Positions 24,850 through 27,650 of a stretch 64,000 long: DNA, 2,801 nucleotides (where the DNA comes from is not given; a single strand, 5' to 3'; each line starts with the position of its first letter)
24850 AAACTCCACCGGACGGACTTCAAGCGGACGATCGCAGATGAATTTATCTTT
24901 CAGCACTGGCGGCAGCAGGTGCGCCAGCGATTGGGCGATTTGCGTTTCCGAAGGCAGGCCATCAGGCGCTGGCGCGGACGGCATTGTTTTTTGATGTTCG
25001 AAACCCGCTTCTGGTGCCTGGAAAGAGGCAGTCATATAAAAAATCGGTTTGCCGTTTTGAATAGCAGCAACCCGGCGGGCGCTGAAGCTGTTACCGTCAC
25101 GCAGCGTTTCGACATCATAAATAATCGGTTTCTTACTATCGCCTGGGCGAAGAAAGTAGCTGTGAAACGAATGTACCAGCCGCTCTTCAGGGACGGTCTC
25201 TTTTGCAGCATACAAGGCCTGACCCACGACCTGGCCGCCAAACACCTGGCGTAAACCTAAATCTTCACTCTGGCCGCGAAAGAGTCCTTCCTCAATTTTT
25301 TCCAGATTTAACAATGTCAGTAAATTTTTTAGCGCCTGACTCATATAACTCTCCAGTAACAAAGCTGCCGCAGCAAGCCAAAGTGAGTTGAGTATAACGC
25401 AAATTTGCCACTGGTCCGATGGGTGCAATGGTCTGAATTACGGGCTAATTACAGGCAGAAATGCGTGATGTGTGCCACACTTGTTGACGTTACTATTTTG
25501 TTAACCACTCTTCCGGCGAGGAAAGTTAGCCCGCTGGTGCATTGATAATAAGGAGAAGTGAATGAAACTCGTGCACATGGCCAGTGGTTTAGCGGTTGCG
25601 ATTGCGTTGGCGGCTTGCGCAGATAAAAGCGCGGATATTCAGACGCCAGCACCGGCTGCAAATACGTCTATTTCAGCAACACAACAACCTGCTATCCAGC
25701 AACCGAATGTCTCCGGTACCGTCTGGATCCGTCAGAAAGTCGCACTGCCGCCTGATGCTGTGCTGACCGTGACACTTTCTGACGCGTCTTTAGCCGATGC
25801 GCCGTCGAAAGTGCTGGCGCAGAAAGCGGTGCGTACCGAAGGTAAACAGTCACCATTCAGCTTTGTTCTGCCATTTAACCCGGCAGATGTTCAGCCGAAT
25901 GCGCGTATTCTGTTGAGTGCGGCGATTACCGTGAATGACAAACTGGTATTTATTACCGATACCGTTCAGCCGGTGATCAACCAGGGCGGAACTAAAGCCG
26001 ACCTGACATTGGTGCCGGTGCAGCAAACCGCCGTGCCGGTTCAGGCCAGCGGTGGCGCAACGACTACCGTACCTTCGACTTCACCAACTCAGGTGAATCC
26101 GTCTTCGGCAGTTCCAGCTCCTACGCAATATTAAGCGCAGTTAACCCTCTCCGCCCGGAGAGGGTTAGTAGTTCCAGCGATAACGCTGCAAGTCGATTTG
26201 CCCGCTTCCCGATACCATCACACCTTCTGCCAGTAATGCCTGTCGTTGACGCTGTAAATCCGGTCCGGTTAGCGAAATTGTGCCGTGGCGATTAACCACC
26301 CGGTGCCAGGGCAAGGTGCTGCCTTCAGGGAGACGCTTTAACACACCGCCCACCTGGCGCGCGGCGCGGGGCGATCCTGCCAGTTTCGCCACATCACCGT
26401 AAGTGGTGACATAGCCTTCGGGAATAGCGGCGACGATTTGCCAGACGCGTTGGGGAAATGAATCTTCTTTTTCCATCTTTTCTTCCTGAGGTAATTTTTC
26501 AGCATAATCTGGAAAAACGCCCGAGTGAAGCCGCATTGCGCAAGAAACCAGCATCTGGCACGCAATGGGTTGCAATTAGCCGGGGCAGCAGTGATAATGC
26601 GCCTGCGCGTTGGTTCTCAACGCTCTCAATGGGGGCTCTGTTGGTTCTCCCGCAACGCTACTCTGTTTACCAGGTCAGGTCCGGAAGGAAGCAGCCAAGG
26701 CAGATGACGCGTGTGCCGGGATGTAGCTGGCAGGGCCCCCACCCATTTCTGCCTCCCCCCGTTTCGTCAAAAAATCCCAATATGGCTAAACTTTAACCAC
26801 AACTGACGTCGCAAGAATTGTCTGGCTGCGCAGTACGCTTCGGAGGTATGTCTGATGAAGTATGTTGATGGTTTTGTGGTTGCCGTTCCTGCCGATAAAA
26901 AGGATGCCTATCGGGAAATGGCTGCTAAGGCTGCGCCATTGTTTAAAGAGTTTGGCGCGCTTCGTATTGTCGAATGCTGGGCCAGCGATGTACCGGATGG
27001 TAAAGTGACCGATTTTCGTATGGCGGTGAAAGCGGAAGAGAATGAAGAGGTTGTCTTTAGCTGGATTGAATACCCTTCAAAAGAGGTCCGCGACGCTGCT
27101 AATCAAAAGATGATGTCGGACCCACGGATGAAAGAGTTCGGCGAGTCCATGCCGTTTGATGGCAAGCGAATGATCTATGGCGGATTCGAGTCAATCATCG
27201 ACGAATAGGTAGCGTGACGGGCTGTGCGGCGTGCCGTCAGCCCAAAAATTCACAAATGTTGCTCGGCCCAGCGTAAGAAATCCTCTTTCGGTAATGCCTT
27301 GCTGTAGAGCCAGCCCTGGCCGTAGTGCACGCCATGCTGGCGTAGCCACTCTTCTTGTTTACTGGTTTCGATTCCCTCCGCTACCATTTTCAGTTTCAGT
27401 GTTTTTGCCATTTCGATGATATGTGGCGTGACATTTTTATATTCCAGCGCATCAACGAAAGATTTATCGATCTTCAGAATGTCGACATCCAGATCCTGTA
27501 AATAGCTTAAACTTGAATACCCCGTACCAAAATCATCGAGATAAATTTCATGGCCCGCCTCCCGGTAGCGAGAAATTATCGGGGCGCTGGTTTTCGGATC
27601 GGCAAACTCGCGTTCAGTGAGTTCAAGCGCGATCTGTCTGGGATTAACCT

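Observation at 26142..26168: Perfect 11-bp hairpin overlapping the atl stop codon between convergent ybaY and atl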

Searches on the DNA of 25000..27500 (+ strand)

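Call 6: search_dna_similar(query=window:25900-26400:+, collection=ecoli_genomes, mode=near, max_rows=12, rows=spread)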
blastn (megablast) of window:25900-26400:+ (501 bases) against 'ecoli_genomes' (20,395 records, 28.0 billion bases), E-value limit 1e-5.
Records with a match: 5424; places in all: 5455; records where one place covers at least 80% of the query: 5393.
Genomes with a match: 5424 of 5426; with a place that covers at least 80% of the query: 5393. Places per genome that has any: lowest 1, median 1, highest 2. On chromosomes: 5453 places; on plasmids: 2.
Best place of each record, by identity: >=99% 748; 95-99% 4367; 90-95% 309.
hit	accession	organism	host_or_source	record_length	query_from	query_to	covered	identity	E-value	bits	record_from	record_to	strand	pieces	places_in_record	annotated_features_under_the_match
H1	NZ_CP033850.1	Escherichia coli strain FDAARGOS_497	Homo sapiens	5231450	1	501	100%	100.0%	0e+0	926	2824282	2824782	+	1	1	MGMT family protein | ybaY: YbaY family lipoprotein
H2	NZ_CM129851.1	Escherichia coli strain SW071620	wastewater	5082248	1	501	100%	99.4%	0e+0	909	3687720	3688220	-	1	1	MGMT family protein | ybaY: YbaY family lipoprotein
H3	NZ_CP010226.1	Escherichia coli strain S1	mouse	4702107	2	501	100%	98.6%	0e+0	885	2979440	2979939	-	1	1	MGMT family protein | ybaY: YbaY family lipoprotein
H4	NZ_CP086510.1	Escherichia coli strain Ec-050-T0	Homo sapiens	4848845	2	501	100%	98.6%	0e+0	885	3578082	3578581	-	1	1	MGMT family protein | ybaY: YbaY family lipoprotein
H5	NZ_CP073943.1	Escherichia coli strain MB52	Poultry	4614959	2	501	100%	98.6%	0e+0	885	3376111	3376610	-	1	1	MGMT family protein | ybaY: YbaY family lipoprotein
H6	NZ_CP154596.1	Escherichia coli strain SEV4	pig carcass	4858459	2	501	100%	98.6%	0e+0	885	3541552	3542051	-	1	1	MGMT family protein | ybaY: YbaY family lipoprotein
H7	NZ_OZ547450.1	Escherichia coli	Homo sapiens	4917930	2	501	100%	98.6%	0e+0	885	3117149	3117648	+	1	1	MGMT family protein | ybaY: YbaY family lipoprotein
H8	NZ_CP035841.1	Escherichia coli strain TW10722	Homo sapiens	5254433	2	501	100%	98.4%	0e+0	880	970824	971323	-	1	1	MGMT family protein | ybaY: YbaY family lipoprotein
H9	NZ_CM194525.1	Escherichia coli strain 361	Homo sapiens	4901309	2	501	100%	98.4%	0e+0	880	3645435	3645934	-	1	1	MGMT family protein | ybaY: YbaY family lipoprotein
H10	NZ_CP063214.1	Escherichia coli strain ERP001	Red panda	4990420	2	501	100%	96.8%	0e+0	835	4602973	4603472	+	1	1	MGMT family protein | ybaY: YbaY family lipoprotein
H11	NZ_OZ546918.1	Escherichia coli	Homo sapiens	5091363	2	501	100%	96.8%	0e+0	835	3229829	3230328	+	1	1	MGMT family protein | ybaY: YbaY family lipoprotein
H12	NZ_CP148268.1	Escherichia coli strain Z1323PEC0014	Dog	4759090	2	259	51%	97.3%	1e-119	438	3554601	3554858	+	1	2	ybaY: YbaY family lipoprotein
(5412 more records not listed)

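Call 8: search_rna_families(source=window, start=25000, end=27500, threshold=evalue, max_evalue=1)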
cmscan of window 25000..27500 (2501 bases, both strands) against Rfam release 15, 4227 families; matches with E-value up to 1: 1.
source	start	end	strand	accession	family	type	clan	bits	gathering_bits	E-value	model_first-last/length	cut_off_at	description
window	26639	26735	+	RF00169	Bacteria_small_SRP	Gene;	CL00003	68.1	40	2.2e-14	1-97/97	no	Bacterial small signal recognition particle RNA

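Call 9: get_annotated_region(hit=H12, flank=3000)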
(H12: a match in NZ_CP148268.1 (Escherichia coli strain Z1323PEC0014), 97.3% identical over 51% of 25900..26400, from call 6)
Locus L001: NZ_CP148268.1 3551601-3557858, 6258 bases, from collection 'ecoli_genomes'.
description: Escherichia coli strain Z1323PEC0014 chromosome, complete genome
organism: Escherichia coli strain Z1323PEC0014 (NCBI taxid 562)
replicon: chromosome; assembly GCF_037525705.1
host: Dog; source: -; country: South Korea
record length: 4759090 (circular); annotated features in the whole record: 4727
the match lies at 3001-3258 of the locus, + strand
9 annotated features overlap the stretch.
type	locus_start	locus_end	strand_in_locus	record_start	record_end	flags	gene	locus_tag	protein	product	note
CDS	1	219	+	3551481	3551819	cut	glnK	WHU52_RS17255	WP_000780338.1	P-II family nitrogen regulator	-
CDS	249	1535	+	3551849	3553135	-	amtB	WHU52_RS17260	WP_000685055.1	ammonium transporter AmtB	-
CDS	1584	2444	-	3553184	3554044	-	tesB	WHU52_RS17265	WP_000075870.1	acyl-CoA thioesterase II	-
CDS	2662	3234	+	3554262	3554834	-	ybaY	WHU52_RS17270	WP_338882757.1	YbaY family lipoprotein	-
CDS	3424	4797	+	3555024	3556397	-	-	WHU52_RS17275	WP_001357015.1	IS4-like element ISEc13 family transposase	-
CDS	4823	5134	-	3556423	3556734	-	-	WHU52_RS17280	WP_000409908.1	MGMT family protein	-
SRP_RNA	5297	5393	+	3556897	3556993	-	ffs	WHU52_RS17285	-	signal recognition particle sRNA small type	-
CDS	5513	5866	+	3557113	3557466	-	ybaA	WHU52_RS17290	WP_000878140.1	DUF1428 domain-containing protein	-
CDS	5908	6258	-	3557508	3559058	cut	pdeB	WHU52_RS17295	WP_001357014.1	cyclic-guanylate-specific phosphodiesterase PdeB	-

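Call 10: get_annotated_region(hit=H1, flank=1500)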
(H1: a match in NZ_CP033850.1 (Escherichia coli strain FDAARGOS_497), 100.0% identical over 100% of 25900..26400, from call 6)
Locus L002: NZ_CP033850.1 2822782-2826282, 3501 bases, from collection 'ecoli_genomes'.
description: Escherichia coli strain FDAARGOS_497 chromosome, complete genome
organism: Escherichia coli strain FDAARGOS_497 (NCBI taxid 562)
replicon: chromosome; assembly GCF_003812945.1
host: Homo sapiens; source: UCC isolate; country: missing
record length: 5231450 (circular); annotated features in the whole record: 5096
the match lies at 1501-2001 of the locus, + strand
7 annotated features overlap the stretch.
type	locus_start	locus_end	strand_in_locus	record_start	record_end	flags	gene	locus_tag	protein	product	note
CDS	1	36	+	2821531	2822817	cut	amtB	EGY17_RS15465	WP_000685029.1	ammonium transporter AmtB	-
CDS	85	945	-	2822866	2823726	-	tesB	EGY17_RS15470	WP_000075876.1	acyl-CoA thioesterase II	-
CDS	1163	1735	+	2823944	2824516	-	ybaY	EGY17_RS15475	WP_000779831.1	YbaY family lipoprotein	-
CDS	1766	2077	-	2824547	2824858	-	-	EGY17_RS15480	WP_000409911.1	MGMT family protein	-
SRP_RNA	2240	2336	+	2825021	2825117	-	ffs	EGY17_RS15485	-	signal recognition particle sRNA small type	-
CDS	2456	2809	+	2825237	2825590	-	ybaA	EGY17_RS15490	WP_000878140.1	DUF1428 domain-containing protein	-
CDS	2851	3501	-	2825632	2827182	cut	pdeB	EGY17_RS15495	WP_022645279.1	cyclic-guanylate-specific phosphodiesterase PdeB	-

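Call 12: search_dna_similar(query=window:26136-26173:+, collection=ecoli_genomes, mode=distant, max_evalue=10, max_rows=30, rows=spread)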
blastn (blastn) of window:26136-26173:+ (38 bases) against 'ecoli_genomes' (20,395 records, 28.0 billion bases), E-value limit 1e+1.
Records with a match: 5116; places in all: 10218; records where one place covers at least 80% of the query: 5084.
Genomes with a match: 5116 of 5426; with a place that covers at least 80% of the query: 5084. Places per genome that has any: lowest 1, median 2, highest 2. On chromosomes: 10214 places; on plasmids: 4.
Best place of each record, by identity: >=99% 4058; 95-99% 1049; 90-95% 8; 80-90% 1.
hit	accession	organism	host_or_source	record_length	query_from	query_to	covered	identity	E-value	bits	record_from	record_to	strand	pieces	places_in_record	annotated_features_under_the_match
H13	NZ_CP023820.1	Escherichia coli strain 7/2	Homo sapiens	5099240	1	38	100%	100.0%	2e-10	70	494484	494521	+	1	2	MGMT family protein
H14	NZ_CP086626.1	Escherichia coli strain RIVM_C037134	Homo sapiens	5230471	1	38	100%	100.0%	2e-10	70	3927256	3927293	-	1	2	MGMT family protein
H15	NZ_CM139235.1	Escherichia coli strain GIMC1405:EC_Lstone01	Homo sapiens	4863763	1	38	100%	100.0%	2e-10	70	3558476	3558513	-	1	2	MGMT family protein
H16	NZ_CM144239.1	Escherichia coli strain KK05-19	Homo sapiens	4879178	1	38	100%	100.0%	2e-10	70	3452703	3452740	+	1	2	MGMT family protein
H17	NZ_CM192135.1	Escherichia coli strain Ec-U4-19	Homo sapiens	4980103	1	38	100%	100.0%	2e-10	70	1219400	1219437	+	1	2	MGMT family protein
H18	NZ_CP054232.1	Escherichia coli strain EcPF7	Homo sapiens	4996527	1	38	100%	97.4%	9e-9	65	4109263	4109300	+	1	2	MGMT family protein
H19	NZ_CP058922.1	Escherichia coli strain MS10711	Homo sapiens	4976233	1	38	100%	97.4%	9e-9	65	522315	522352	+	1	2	MGMT family protein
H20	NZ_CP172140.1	Escherichia coli strain GF130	chicken meat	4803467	1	38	100%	97.4%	9e-9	65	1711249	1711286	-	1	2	MGMT family protein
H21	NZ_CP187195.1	Escherichia coli strain 21AR0707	Homo sapiens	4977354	1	38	100%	97.4%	9e-9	65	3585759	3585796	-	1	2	MGMT family protein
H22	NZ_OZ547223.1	Escherichia coli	Homo sapiens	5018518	1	38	100%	97.4%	9e-9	65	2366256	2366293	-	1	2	MGMT family protein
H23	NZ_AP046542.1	Escherichia coli strain SK0832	Homo sapiens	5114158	1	38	100%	97.4%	9e-9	65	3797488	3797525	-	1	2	MGMT family protein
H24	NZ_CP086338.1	Escherichia coli strain EJN001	Homo sapiens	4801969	5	38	89%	100.0%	3e-8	63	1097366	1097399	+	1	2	MGMT family protein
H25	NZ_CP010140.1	Escherichia coli strain D3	dog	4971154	5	38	89%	100.0%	3e-8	63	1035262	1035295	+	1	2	MGMT family protein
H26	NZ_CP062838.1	Escherichia coli strain Res13-Lact-PER02-33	Sus scrofa domesticus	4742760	5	38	89%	100.0%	3e-8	63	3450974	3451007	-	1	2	MGMT family protein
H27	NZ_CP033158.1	Escherichia coli strain CM IVRI KOL-1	Mastitis Milk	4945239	5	38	89%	100.0%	3e-8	63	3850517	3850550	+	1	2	MGMT family protein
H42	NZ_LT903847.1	Escherichia coli O127:H6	Homo sapiens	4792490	16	38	61%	100.0%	3e-2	43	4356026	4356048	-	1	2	MGMT family protein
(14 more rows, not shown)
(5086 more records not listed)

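Call 57: get_annotated_region(hit=H42, flank=1800)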
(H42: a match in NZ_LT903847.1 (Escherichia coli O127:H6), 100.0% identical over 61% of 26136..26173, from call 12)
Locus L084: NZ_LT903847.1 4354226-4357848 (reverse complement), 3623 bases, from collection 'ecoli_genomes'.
description: Escherichia coli O127:H6 isolate EPEC1 chromosome 1, complete sequence
organism: Escherichia coli O127:H6 (NCBI taxid 168807)
replicon: chromosome; assembly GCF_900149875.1
host: Homo sapiens; source: Artificial construct derived from EPEC E2348/69 variety 2; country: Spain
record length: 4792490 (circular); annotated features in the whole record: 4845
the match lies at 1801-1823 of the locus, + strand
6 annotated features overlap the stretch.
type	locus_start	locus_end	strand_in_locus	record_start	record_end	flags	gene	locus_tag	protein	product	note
CDS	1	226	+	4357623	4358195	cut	ybaY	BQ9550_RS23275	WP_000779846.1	YbaY family lipoprotein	-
CDS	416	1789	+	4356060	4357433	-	-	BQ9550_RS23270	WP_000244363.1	IS4-like element ISEc13 family transposase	-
CDS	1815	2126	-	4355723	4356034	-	-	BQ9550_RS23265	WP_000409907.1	MGMT family protein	-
SRP_RNA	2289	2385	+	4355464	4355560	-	ffs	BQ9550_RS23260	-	signal recognition particle sRNA small type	-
CDS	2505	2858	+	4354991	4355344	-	ybaA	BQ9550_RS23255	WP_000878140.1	DUF1428 domain-containing protein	-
CDS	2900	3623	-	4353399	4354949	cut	pdeB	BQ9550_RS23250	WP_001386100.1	cyclic-guanylate-specific phosphodiesterase PdeB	-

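Call 59: search_dna_similar(query=L084:216-285:+, collection=ecoli_genomes, mode=near, max_rows=40, rows=best)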
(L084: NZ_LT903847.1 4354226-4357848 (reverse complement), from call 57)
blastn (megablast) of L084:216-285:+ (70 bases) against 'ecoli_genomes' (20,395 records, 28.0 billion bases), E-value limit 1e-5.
Records with a match: 1731; places in all: 2559; records where one place covers at least 80% of the query: 14.
Genomes with a match: 1694 of 5426; with a place that covers at least 80% of the query: 14. Places per genome that has any: lowest 1, median 1, highest 31. On chromosomes: 2436 places; on plasmids: 123.
Best place of each record, by identity: >=99% 1720; 95-99% 1; 90-95% 10.
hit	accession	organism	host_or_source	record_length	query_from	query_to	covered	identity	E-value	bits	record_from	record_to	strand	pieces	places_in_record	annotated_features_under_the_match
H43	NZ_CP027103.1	Escherichia coli strain RM14723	dog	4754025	1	70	100%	100.0%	6e-28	130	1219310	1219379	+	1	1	ybaY: YbaY family lipoprotein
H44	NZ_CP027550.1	Escherichia coli strain 2015C-4136CT1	Homo sapiens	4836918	1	70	100%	100.0%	6e-28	130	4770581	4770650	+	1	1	ybaY: YbaY family lipoprotein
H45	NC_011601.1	Escherichia coli O127:H6 str. E2348/69 strain E2348/69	-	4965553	1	70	100%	100.0%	6e-28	130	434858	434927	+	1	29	ybaY: YbaY family lipoprotein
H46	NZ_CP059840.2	Escherichia coli strain E2348/69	Homo sapiens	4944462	1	70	100%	100.0%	6e-28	130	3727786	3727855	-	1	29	ybaY: YbaY family lipoprotein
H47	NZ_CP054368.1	Escherichia coli strain SCU-115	Homo sapiens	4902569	1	70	100%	100.0%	6e-28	130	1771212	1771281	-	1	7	ybaY: YbaY family lipoprotein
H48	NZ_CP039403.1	Escherichia coli strain 382634_2f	Homo sapiens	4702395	1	70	100%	100.0%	6e-28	130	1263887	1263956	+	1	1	ybaY: YbaY family lipoprotein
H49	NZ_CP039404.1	Escherichia coli strain 377323_2f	Homo sapiens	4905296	1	70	100%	100.0%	6e-28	130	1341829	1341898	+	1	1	ybaY: YbaY family lipoprotein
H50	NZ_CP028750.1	Escherichia coli strain A25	monkey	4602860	1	70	100%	100.0%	6e-28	130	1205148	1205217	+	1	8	ybaY: YbaY family lipoprotein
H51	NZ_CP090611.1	Escherichia coli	pig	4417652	1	70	100%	100.0%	6e-28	130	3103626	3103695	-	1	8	ybaY: YbaY family lipoprotein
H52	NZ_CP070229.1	Escherichia coli strain EC12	Homo sapiens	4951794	1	70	100%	100.0%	6e-28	130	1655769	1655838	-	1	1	ybaY: YbaY family lipoprotein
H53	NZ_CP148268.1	Escherichia coli strain Z1323PEC0014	Dog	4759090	1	70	100%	100.0%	6e-28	130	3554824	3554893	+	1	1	ybaY: YbaY family lipoprotein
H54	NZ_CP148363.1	Escherichia coli strain Z1323HEC0355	Homo sapiens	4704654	1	70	100%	100.0%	6e-28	130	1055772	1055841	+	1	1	ybaY: YbaY family lipoprotein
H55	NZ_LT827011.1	Escherichia coli O127:H6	Homo sapiens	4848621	1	70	100%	100.0%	6e-28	130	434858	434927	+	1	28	ybaY: YbaY family lipoprotein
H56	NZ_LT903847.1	Escherichia coli O127:H6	Homo sapiens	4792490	1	70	100%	100.0%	6e-28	130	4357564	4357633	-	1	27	ybaY: YbaY family lipoprotein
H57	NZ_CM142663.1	Escherichia coli strain UID2309220013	Homo sapiens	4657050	19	70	74%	94.2%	2e-12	79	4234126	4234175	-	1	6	none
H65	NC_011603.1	Escherichia coli O127:H6 str. E2348/69 strain E2348/69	-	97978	23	70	69%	91.8%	5e-9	68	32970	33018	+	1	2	none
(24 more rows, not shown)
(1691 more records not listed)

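Call 61: get_annotated_region(hit=H57, flank=1700)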
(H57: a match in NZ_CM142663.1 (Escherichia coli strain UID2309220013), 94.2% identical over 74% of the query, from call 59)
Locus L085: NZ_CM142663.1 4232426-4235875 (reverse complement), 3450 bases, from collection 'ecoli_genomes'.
description: Escherichia coli strain UID2309220013 chromosome, whole genome shotgun sequence
organism: Escherichia coli strain UID2309220013 (NCBI taxid 562)
replicon: chromosome; assembly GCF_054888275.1
host: Homo sapiens; source: blood; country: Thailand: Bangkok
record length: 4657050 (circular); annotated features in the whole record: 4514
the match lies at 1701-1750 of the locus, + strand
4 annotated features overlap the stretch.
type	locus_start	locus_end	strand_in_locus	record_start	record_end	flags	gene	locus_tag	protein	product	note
CDS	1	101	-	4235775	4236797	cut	ytfT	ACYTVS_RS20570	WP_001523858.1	galactofuranose ABC transporter, ATP-binding protein YtfT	-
CDS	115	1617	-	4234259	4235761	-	ytfR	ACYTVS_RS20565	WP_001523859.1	galactofuranose ABC transporter, ATP-binding protein YtfR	-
CDS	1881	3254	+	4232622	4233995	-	-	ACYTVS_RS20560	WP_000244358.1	IS4-like element ISEc13 family transposase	-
CDS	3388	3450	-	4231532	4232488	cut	ytfQ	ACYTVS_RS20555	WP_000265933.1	galactofuranose ABC transporter substrate-binding protein YtfQ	-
